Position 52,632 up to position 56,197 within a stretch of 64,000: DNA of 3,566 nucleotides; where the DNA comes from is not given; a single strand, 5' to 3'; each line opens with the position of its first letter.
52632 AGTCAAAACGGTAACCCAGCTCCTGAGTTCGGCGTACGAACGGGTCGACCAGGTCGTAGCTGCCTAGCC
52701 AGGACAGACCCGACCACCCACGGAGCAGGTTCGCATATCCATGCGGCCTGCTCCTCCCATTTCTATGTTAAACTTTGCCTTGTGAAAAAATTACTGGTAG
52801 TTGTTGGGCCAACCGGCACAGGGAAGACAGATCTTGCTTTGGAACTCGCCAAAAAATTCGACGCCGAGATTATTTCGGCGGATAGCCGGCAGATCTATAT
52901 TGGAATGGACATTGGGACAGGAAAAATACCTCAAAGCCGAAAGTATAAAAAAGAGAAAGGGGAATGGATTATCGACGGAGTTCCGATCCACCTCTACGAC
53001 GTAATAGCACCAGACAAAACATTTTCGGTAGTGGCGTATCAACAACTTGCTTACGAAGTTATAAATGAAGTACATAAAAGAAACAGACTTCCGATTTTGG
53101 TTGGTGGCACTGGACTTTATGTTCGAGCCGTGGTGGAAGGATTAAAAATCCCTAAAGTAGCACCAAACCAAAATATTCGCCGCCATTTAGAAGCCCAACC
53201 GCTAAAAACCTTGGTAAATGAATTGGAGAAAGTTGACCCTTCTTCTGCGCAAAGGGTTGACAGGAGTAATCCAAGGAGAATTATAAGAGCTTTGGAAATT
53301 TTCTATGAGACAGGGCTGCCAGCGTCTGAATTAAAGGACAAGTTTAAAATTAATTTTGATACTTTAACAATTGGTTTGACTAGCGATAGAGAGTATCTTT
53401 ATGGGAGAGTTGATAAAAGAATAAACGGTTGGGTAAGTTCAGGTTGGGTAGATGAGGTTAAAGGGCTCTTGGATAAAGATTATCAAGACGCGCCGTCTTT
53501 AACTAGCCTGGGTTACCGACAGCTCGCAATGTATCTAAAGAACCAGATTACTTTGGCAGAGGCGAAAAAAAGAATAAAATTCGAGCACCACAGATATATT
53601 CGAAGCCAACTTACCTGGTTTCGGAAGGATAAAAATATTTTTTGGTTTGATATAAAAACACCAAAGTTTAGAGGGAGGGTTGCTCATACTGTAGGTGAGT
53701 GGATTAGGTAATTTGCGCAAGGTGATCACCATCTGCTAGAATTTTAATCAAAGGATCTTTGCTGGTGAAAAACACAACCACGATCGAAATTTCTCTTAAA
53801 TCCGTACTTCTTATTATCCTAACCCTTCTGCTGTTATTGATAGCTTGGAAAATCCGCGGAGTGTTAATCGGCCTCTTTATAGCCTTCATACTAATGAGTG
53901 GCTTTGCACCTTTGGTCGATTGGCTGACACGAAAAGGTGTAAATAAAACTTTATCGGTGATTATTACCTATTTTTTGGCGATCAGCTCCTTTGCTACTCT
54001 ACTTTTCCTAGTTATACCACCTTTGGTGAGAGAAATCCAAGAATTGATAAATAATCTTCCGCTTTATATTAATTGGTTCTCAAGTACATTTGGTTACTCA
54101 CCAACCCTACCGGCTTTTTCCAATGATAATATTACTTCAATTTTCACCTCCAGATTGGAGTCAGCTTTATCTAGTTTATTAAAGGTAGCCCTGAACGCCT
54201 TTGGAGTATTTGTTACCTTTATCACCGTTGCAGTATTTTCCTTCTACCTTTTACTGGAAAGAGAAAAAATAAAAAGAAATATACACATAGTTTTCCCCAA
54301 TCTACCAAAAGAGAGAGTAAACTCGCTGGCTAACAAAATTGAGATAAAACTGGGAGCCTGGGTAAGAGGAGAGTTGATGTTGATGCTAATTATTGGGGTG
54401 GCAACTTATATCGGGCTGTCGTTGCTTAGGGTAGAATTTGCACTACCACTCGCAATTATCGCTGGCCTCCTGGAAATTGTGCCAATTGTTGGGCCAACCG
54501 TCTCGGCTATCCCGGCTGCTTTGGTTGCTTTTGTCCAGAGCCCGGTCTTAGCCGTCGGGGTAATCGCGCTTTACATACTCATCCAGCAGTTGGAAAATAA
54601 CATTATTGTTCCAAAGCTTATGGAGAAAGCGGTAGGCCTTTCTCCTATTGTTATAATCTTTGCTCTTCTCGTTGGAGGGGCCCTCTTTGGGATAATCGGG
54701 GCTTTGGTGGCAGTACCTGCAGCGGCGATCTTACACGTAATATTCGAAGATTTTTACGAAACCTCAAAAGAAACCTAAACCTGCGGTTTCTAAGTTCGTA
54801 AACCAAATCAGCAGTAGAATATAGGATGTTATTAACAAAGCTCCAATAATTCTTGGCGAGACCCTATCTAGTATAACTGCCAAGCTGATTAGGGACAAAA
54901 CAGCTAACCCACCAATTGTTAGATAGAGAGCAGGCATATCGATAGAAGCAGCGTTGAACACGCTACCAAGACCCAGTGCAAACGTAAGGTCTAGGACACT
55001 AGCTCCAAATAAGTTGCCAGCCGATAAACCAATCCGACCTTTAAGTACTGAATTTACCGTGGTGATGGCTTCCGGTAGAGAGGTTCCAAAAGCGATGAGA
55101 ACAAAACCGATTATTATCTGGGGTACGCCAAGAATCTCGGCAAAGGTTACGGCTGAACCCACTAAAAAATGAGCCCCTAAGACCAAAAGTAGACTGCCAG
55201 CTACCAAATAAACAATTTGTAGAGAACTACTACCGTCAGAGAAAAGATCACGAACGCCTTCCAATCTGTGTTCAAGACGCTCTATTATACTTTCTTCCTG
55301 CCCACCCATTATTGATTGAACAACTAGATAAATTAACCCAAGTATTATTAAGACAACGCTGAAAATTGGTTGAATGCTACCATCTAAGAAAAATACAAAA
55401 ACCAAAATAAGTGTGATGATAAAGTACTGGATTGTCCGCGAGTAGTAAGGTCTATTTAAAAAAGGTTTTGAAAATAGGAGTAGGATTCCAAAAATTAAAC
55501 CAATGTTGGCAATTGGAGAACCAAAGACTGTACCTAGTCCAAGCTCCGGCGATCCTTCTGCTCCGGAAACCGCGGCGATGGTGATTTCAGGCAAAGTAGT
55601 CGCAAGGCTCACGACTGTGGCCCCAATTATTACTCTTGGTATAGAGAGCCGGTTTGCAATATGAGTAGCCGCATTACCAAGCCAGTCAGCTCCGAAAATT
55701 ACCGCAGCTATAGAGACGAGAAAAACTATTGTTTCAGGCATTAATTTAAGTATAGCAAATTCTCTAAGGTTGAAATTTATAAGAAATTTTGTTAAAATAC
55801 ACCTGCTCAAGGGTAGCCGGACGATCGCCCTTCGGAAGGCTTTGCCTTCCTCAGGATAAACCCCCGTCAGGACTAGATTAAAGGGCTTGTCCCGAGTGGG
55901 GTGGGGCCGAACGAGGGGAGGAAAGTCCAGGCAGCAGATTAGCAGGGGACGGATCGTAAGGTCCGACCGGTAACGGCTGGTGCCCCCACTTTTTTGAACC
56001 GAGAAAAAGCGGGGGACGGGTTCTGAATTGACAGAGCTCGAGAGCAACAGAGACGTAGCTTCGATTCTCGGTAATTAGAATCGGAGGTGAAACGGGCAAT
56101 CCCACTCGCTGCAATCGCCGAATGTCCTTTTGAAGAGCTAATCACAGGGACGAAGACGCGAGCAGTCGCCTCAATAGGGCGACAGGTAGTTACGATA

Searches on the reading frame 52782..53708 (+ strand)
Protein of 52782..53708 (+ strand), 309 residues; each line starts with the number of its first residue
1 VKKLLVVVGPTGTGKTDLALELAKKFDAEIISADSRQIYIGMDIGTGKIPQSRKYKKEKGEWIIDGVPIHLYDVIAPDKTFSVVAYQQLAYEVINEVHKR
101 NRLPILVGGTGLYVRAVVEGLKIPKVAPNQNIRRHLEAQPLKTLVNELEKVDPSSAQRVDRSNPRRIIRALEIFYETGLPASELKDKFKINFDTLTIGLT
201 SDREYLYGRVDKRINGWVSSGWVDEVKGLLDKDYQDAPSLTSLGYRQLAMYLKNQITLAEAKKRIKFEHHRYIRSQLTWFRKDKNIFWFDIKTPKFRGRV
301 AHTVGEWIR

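Call 39: search_protein_families(library=pfam, proteins=[window:52782-53708:+], max_evalue=0.0001)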
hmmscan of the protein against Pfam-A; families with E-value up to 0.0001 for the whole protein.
window:52782-53708:+ (309 aa): 2 families
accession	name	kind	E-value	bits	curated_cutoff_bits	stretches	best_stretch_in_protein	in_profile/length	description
PF01715.23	IPPT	-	7.6e-71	239.1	23.6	1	37-283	1-243/243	IPP transferase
PF01745.22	IPT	-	6.7e-08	32.7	20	1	4-66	3-64/233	Isopentenyl transferase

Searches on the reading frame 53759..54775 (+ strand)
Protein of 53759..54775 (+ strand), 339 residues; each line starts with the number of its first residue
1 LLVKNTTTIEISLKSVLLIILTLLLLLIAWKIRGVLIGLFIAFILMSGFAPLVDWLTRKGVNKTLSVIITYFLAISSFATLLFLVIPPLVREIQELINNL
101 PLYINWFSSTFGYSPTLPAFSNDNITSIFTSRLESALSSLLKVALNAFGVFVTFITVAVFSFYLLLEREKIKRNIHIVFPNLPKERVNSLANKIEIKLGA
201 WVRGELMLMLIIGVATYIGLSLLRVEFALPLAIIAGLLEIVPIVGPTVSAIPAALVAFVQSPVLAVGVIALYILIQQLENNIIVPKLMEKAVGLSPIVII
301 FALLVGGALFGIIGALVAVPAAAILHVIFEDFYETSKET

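Call 39: search_protein_families(library=pfam, proteins=[window:53759-54775:+], max_evalue=0.0001)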
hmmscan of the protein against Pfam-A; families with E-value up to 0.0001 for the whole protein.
window:53759-54775:+ (339 aa): 1 family
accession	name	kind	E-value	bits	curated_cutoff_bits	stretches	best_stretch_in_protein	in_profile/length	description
PF01594.21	AI-2E_transport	-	8.6e-70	235.9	34.3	1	17-332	2-326/327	AI-2E family transporter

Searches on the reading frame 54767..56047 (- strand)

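Call 39: search_protein_families(library=pfam, proteins=[window:54767-56047:-], max_evalue=0.0001)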
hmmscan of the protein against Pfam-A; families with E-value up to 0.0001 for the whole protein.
window:54767-56047:- (427 aa): 1 family
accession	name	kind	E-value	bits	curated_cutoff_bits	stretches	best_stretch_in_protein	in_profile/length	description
PF01699.29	Na_Ca_ex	-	4.3e-44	150.6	24.9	2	106-244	3-149/151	Sodium/calcium exchanger protein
